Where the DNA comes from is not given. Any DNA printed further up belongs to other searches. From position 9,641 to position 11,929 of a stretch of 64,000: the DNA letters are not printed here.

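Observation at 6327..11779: Mirror-image duplication of a DUF305 lipoprotein + Cys/His-motif beta-propeller cassette: candidate uncharacterised periplasmic metal (copper?) system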

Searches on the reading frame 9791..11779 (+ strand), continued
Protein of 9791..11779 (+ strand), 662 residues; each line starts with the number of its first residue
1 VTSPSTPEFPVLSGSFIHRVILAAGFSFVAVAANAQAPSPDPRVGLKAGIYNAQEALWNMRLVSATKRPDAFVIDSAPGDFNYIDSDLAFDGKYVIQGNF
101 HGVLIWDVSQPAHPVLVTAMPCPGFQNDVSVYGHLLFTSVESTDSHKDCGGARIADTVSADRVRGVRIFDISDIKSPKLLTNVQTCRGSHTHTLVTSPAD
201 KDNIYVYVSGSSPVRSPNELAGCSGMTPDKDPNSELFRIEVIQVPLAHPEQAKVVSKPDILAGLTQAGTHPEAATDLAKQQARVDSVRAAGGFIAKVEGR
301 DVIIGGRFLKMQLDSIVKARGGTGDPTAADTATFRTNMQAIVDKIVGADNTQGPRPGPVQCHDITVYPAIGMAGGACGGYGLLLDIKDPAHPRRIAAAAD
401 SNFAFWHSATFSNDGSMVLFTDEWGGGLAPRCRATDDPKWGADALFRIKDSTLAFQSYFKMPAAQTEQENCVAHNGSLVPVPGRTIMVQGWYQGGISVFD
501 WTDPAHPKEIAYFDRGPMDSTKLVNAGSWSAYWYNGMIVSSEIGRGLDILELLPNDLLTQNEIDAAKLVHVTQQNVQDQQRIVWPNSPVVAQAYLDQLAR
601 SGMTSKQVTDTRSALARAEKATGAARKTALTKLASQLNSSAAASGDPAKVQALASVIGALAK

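Call 63: find_encoding_contigs(protein=P0214, flank=6000, max_places=3)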
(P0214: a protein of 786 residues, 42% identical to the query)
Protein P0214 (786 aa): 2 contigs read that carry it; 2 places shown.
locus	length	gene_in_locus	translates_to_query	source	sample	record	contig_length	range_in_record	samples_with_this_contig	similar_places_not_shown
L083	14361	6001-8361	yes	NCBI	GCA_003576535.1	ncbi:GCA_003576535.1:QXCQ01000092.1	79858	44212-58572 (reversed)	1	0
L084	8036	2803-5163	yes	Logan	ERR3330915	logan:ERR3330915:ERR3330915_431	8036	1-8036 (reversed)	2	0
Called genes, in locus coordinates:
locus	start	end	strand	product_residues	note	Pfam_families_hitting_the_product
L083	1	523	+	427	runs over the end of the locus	-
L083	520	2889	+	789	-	-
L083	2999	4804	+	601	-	PF16640:Big_3_5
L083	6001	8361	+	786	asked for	PF00395:SLH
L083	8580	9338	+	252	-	PF03713:DUF305, PF13628:DUF4142 (weak)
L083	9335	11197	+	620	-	PF04234:CopC, PF05425:CopD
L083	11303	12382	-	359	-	PF00005:ABC_tran, PF13304:AAA_21 (faint), PF03459:TOBE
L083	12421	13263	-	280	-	PF00528:BPD_transp_1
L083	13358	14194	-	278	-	PF13531:SBP_bac_11, PF01547:SBP_bac_1, PF12727:PBP_like (weak)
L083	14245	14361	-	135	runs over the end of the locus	PF00376:MerR (weak), PF12728:HTH_17, PF03459:TOBE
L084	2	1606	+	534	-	?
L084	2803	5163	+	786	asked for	PF00395:SLH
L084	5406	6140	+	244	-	PF03713:DUF305, PF13628:DUF4142 (weak)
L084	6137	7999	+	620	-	PF04234:CopC, PF05425:CopD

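Call 64: find_encoding_contigs(protein=P0129, flank=6000, max_places=3)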
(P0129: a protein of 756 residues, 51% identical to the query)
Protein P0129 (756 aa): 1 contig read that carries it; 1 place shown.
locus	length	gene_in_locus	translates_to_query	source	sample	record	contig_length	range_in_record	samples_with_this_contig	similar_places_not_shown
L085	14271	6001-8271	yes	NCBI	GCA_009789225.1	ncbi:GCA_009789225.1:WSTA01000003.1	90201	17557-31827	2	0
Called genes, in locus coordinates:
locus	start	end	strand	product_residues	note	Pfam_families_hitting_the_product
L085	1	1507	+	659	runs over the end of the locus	PF17652:Glyco_hydro81C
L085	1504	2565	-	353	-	PF00892:EamA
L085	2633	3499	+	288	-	PF00294:PfkB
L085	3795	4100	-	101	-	-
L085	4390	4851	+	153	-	-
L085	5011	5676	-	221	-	PF13628:DUF4142 (weak), PF03713:DUF305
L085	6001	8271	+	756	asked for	-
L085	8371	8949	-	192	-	PF01738:DLH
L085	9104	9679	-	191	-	PF03807:F420_oxidored (faint)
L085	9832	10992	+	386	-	PF02040:ArsB, PF03600:CitMHS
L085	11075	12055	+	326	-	PF01545:Cation_efflux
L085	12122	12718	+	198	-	PF13455:MUG113 (weak)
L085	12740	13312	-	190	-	PF00440:TetR_N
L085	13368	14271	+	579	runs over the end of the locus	PF00890:FAD_binding_2, PF01266:DAO, PF03486:HI0933_like (faint), PF12831:FAD_oxidored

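Call 65: find_encoding_contigs(protein=P0187, flank=6000, max_places=3)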
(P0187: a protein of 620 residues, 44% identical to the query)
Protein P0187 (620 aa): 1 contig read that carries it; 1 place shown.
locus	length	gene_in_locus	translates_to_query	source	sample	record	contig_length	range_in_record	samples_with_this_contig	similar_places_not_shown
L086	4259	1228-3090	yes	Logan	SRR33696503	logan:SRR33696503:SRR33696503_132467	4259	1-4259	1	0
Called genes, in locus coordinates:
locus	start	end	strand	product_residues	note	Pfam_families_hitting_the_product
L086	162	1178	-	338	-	PF02388:FemAB (weak), PF13480:Acetyltransf_6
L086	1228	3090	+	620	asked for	PF08309:LVIVD (faint)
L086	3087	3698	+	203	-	PF13628:DUF4142, PF03713:DUF305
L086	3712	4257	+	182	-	?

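Call 66: find_encoding_contigs(protein=P0178, flank=6000, max_places=3)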
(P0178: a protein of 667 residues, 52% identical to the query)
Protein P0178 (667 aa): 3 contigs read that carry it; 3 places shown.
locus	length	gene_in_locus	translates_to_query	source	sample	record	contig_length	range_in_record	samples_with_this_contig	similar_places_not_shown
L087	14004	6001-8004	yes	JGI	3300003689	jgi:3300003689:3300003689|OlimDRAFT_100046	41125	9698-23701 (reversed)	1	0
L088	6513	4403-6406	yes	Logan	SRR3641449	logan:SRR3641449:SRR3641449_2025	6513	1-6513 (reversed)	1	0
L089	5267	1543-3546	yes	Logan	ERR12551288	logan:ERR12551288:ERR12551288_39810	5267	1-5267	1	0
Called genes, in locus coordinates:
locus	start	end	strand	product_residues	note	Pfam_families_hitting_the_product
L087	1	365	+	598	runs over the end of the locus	PF00732:GMC_oxred_N, PF05199:GMC_oxred_C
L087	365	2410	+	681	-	PF02028:BCCT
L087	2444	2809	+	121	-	PF13561:adh_short_C2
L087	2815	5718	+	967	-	PF01565:FAD_binding_4, PF02913:FAD-oxidase_C, PF13183:Fer4_8, PF12838:Fer4_7 (weak), PF13484:Fer4_16 (weak), PF13534:Fer4_17 (weak)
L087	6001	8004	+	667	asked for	PF13628:DUF4142, PF03713:DUF305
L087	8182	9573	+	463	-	PF01594:AI-2E_transport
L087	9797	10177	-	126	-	-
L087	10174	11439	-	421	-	PF03435:Sacchrp_dh_NADP, PF13460:NAD_binding_10 (weak)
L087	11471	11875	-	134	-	PF07221:GlcNAc_2-epim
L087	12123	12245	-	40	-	PF07221:GlcNAc_2-epim (weak)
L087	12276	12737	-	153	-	PF07221:GlcNAc_2-epim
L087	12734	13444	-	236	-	PF03308:MeaB (weak), PF13207:AAA_17 (faint), PF13238:AAA_18 (faint)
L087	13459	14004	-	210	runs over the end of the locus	-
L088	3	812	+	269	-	?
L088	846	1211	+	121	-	PF13561:adh_short_C2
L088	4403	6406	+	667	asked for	PF13628:DUF4142, PF03713:DUF305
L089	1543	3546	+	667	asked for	PF13628:DUF4142, PF03713:DUF305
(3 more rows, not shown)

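Call 67: find_encoding_contigs(protein=P0137, flank=6000, max_places=3)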
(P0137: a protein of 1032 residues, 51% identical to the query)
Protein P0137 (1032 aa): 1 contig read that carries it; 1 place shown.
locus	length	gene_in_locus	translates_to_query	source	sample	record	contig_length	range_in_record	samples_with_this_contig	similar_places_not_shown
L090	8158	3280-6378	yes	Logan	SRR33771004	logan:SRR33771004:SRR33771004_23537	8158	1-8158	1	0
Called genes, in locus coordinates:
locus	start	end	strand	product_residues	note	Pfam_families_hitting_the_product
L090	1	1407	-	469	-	?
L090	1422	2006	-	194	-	PF03193:RsgA_GTPase (weak), PF02421:FeoB_N, PF00350:Dynamin_N (faint), PF01926:MMR_HSR1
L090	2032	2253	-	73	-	-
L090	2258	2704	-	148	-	PF13622:4HBT_3, PF03061:4HBT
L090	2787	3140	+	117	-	-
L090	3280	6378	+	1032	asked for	PF08309:LVIVD (faint), PF00041:fn3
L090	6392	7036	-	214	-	PF13628:DUF4142, PF03713:DUF305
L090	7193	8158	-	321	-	?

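Call 69: search_protein_families(library=pfam, proteins=[P0178, P0214, P0137, P0129, P0187, P0136, P0131, P0164, P0205, P0174], max_evalue=0.01)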
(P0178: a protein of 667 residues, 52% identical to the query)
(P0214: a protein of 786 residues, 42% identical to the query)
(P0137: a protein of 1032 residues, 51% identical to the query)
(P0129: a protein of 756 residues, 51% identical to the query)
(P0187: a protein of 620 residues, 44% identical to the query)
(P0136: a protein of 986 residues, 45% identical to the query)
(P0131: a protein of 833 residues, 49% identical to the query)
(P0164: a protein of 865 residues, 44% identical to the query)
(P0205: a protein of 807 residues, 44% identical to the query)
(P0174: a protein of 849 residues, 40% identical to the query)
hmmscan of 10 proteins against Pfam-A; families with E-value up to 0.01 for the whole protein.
P0178 (667 aa): 3 families
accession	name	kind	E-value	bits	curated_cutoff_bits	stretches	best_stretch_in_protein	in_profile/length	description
PF03713.19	DUF305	-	5.2e-38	130.9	27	1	513-663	1-150/151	Domain of unknown function (DUF305)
PF13628.12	DUF4142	-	1.6e-10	41.8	27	1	585-657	62-132/138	Domain of unknown function (DUF4142)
PF08309.17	LVIVD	-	3.1e-05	23.7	20.2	0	63-97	5-40/42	LVIVD repeat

P0214 (786 aa): 2 families
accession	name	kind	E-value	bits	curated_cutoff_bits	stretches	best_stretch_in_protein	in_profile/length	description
PF00395.25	SLH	-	1.9e-25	89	20.8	3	606-645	2-41/44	S-layer homology domain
PF08309.17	LVIVD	-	0.00027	20.7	20.2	0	96-121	15-39/42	LVIVD repeat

P0137 (1032 aa): 3 families
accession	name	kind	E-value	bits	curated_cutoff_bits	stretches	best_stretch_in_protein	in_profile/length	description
PF00041.27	fn3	-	1.5e-16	60.8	25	1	576-661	3-84/84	Fibronectin type III domain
PF08309.17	LVIVD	-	1.2e-08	34.6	20.2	1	80-111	6-38/42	LVIVD repeat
PF25059.1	FN3_DSCAM-DSCAML_C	-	0.0088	16.8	39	0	598-661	15-80/89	DSCAM/DSCAML C-terminal Fn3-like domain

P0129 (756 aa): 5 families
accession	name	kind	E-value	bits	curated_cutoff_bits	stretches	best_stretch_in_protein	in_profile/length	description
PF19077.6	Big_13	-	2.6e-05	25.1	27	1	602-664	43-102/102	Bacterial Ig-like domain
PF13750.12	Big_3_3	-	7.8e-05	22.8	27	1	633-682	11-61/157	Bacterial Ig-like domain (group 3)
PF02494.22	HYR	-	0.00086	20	21.7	0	626-661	46-80/81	HYR domain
PF12245.14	Big_3_2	-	0.0017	19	23.3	0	595-663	43-121/122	Bacterial Ig-like domain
PF17957.7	Big_7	-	0.0034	18.4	24.1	1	571-641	1-68/70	Bacterial Ig domain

P0187 (620 aa): 1 family
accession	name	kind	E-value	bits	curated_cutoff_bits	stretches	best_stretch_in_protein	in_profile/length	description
PF08309.17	LVIVD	-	1.1e-06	28.4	20.2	1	58-92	5-40/42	LVIVD repeat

P0136 (986 aa): 2 families
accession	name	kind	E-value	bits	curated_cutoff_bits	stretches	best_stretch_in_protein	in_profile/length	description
PF04122.17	CW_binding_2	-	4.3e-42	143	24.9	3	652-762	1-73/73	Cell wall binding domain 2 (CWB2)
PF08309.17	LVIVD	-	6.8e-06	25.8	20.2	0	103-131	6-35/42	LVIVD repeat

P0131 (833 aa): 2 families
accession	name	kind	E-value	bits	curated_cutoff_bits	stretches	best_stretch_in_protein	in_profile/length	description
PF03713.19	DUF305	-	2.1e-43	148.5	27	1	60-221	1-151/151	Domain of unknown function (DUF305)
PF13628.12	DUF4142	-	3.9e-05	24.4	27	1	149-190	70-111/138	Domain of unknown function (DUF4142)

P0164 (865 aa): 3 families
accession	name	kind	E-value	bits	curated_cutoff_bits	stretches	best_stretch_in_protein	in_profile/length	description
PF13946.11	DUF4214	-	6.9e-19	68.1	23.2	2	654-702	19-68/72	Domain of unknown function (DUF4214)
PF16640.11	Big_3_5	-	5.8e-16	59.3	35.5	1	568-651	2-87/88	Bacterial Ig-like domain (group 3)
PF08309.17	LVIVD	-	6e-06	25.9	20.2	0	58-74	20-36/42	LVIVD repeat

P0205 (807 aa): 1 family
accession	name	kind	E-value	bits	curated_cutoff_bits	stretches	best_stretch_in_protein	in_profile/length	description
PF16640.11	Big_3_5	-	5.3e-17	62.6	35.5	2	722-806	2-88/88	Bacterial Ig-like domain (group 3)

P0174 (849 aa): 1 family
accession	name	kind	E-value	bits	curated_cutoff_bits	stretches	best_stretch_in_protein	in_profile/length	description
PF08309.17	LVIVD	-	2.2e-08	33.7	20.2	0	447-472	5-31/42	LVIVD repeat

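Call 73: find_related_loci(query=A4, collection=metagenome_contigs, flank=7000)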
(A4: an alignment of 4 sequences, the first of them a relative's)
Query A4 (786 aa) in metagenome_contigs; peptide patterns used: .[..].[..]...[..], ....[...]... (x = any residue, [..] = any of these).
403 stretches matched a pattern; 330 encode a relative of the query (tblastn E <= 1e-3); the best 80 are kept; 80 distinct loci.
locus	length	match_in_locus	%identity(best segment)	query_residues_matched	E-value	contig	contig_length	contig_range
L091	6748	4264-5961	61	31-604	0e+0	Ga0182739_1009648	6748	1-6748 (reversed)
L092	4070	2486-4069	57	5-517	0e+0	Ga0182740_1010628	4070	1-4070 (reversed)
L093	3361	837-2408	43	67-591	7e-132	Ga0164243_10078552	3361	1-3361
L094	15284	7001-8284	47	64-497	4e-126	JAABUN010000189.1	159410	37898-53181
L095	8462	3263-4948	39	10-590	4e-125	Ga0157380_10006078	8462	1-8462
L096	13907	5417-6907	43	88-590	3e-125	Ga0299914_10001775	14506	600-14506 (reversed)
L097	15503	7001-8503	43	88-594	3e-124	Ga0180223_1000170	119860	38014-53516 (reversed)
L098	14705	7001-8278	46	62-498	9e-124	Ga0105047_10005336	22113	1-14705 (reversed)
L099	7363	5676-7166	43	88-590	3e-123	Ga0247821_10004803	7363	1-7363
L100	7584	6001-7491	43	88-590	2e-123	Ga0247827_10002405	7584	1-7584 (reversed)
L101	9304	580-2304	40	8-580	3e-122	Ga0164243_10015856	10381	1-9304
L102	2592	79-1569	43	88-590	5e-128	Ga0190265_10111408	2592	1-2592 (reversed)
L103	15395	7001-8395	42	7-502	6e-121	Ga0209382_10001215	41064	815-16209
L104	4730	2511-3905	42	7-502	3e-122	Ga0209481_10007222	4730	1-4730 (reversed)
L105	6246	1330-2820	43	88-590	2e-121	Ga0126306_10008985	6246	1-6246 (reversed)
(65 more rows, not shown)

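Call 81: search_dna_similar(query=window:9791-11779:+, collection=plasmids, mode=protein, max_rows=40, max_evalue=1e-10)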
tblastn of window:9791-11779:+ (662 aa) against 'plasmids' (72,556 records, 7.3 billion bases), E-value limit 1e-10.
Records with a match: 2; places in all: 4; records where one place covers at least 80% of the query: 0.
Best place of each record, by identity: <60% 2.
By first word of the organism name: Streptomyces 1; Nonomuraea 1.
By predicted mobility (MOB-suite, as given by PLSDB): non-mobilizable 2.
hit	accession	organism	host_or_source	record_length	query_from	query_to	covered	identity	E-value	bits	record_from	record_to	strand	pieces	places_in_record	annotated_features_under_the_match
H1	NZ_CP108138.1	Streptomyces sp. NBC_00184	-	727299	84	579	60%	46.6%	1e-50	319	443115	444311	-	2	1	hypothetical protein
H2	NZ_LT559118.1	Nonomuraea gerenzanensis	-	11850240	59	546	59%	45.9%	4e-52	323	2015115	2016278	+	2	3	none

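Call 82: get_annotated_region(hit=H1, flank=7000)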
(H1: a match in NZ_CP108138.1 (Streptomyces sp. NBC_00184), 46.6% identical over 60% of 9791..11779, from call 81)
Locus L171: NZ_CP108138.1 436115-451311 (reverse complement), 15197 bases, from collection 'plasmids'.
description: Streptomyces sp. NBC_00184 plasmid unnamed1, complete sequence
organism: Streptomyces sp. NBC_00184 (NCBI taxid 2975673)
taxonomy: Bacteria; Actinomycetota; Actinomycetes; Kitasatosporales; Streptomycetaceae; Streptomyces; Streptomyces sp. NBC 00184
host: -; source: -; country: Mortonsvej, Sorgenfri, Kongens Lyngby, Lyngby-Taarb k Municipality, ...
typing (MOB-suite, as given by PLSDB): non-mobilizable
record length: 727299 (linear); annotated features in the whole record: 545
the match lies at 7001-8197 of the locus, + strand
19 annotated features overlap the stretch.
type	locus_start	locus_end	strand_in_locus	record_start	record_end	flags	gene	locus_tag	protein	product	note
CDS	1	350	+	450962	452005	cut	-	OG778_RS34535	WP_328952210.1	ABC transporter permease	GO:0008643 - carbohydrate transport [Evidence IEA]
CDS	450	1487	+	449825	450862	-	-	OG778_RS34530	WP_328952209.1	LacI family DNA-binding transcriptional regulator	GO:0006351 - DNA-templated transcription [Evidence IEA]; GO:0045892 - negative regulation of DNA-templated ...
CDS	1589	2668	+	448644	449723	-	-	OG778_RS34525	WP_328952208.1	aldose epimerase family protein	GO:0005975 - carbohydrate metabolic process [Evidence IEA]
CDS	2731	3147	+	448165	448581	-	-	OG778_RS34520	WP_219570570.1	thioesterase family protein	-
CDS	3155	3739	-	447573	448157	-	-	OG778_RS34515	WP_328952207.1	YdeI/OmpD-associated family protein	-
CDS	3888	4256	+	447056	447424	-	-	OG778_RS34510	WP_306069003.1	helix-turn-helix transcriptional regulator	-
CDS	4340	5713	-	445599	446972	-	-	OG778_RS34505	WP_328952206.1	FAD-dependent oxidoreductase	-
CDS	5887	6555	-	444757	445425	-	-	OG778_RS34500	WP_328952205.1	DUF305 domain-containing protein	-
CDS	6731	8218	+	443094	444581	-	-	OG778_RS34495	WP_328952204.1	hypothetical protein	-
CDS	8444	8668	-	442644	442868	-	-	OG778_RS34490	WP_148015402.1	hypothetical protein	-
CDS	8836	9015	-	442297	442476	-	-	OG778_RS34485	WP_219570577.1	hypothetical protein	-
CDS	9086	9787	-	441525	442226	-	-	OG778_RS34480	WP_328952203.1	HAD-IA family hydrolase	GO:0008152 - metabolic process [Evidence IEA]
CDS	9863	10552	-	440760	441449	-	-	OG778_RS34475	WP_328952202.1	phosphatase PAP2 family protein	-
CDS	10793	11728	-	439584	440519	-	-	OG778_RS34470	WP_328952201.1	M56 family metallopeptidase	-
CDS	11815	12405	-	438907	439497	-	-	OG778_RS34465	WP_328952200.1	DUF5134 domain-containing protein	-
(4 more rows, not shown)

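Call 83: get_annotated_region(hit=H2, flank=7000)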
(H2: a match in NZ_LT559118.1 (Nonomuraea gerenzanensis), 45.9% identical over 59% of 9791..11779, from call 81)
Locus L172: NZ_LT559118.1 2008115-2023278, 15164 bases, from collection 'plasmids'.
description: Nonomuraea gerenzanensis isolate nono1 plasmid I, complete sequence
organism: Nonomuraea gerenzanensis (NCBI taxid 93944)
taxonomy: Bacteria; Actinomycetota; Actinomycetes; Streptosporangiales; Streptosporangiaceae; Nonomuraea; Nonomuraea gerenzanensis
host: -; source: -; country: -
typing (MOB-suite, as given by PLSDB): non-mobilizable
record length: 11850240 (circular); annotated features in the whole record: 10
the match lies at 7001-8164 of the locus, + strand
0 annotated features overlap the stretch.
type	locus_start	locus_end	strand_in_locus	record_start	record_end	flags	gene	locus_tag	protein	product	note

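Call 111: search_protein_families(library=pfam, alignment_id=A6, max_evalue=0.00001)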
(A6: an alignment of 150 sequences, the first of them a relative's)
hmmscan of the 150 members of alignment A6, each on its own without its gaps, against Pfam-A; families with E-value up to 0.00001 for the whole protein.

A. member 1, L083:2945-4801:+ (619 aa): 1 family
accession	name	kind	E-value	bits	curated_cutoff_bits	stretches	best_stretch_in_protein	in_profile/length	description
PF16640.11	Big_3_5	-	1.1e-22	80.9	35.5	2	432-517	3-88/88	Bacterial Ig-like domain (group 3)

B. families by the number of members that match (of 150 scanned): 133 families (the first 25 are shown)
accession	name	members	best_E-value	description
PF00448.28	SRP54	7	1.4e-70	SRP54-type protein, GTPase domain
PF02388.22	FemAB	7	4.1e-24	FemAB family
PF02881.24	SRP54_N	7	1.8e-20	SRP54-type protein, helical bundle domain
PF13480.13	Acetyltransf_6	7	4.1e-20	Acetyltransferase (GNAT) domain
PF02978.25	SRP_SPB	6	7.7e-34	Signal peptide binding domain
PF04686.18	SsgA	5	8.9e-35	Streptomyces sporulation and cell division protein, SsgA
PF01594.21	AI-2E_transport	4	2.5e-59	AI-2E family transporter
PF01063.24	Aminotran_4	4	8.9e-53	Amino-transferase class IV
PF01872.23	RibD_C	4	2.4e-24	RibD C-terminal domain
PF13401.12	AAA_22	4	6.6e-07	AAA domain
PF00221.24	Lyase_aromatic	3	8.2e-186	Aromatic amino acid lyase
PF07992.20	Pyr_redox_2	3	6.7e-71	Pyridine nucleotide-disulphide oxidoreductase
PF00005.33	ABC_tran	3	6.1e-38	ABC transporter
PF04234.18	CopC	3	2.3e-23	CopC domain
PF05425.18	CopD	3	1.8e-18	Copper resistance protein D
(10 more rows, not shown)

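Call 121: find_encoding_contigs(protein=P0164, flank=6000, max_places=3)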
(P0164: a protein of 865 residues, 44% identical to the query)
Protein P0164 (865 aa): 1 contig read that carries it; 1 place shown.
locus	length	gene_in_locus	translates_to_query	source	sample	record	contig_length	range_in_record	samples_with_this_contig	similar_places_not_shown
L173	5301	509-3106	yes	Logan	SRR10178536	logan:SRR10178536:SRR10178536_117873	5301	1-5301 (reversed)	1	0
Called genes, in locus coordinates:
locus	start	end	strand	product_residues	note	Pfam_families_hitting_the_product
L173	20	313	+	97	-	PF01272:GreA_GreB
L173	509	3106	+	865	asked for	PF08309:LVIVD (faint), PF16640:Big_3_5, PF13946:DUF4214 (weak)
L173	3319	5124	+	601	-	PF13946:DUF4214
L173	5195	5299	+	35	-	?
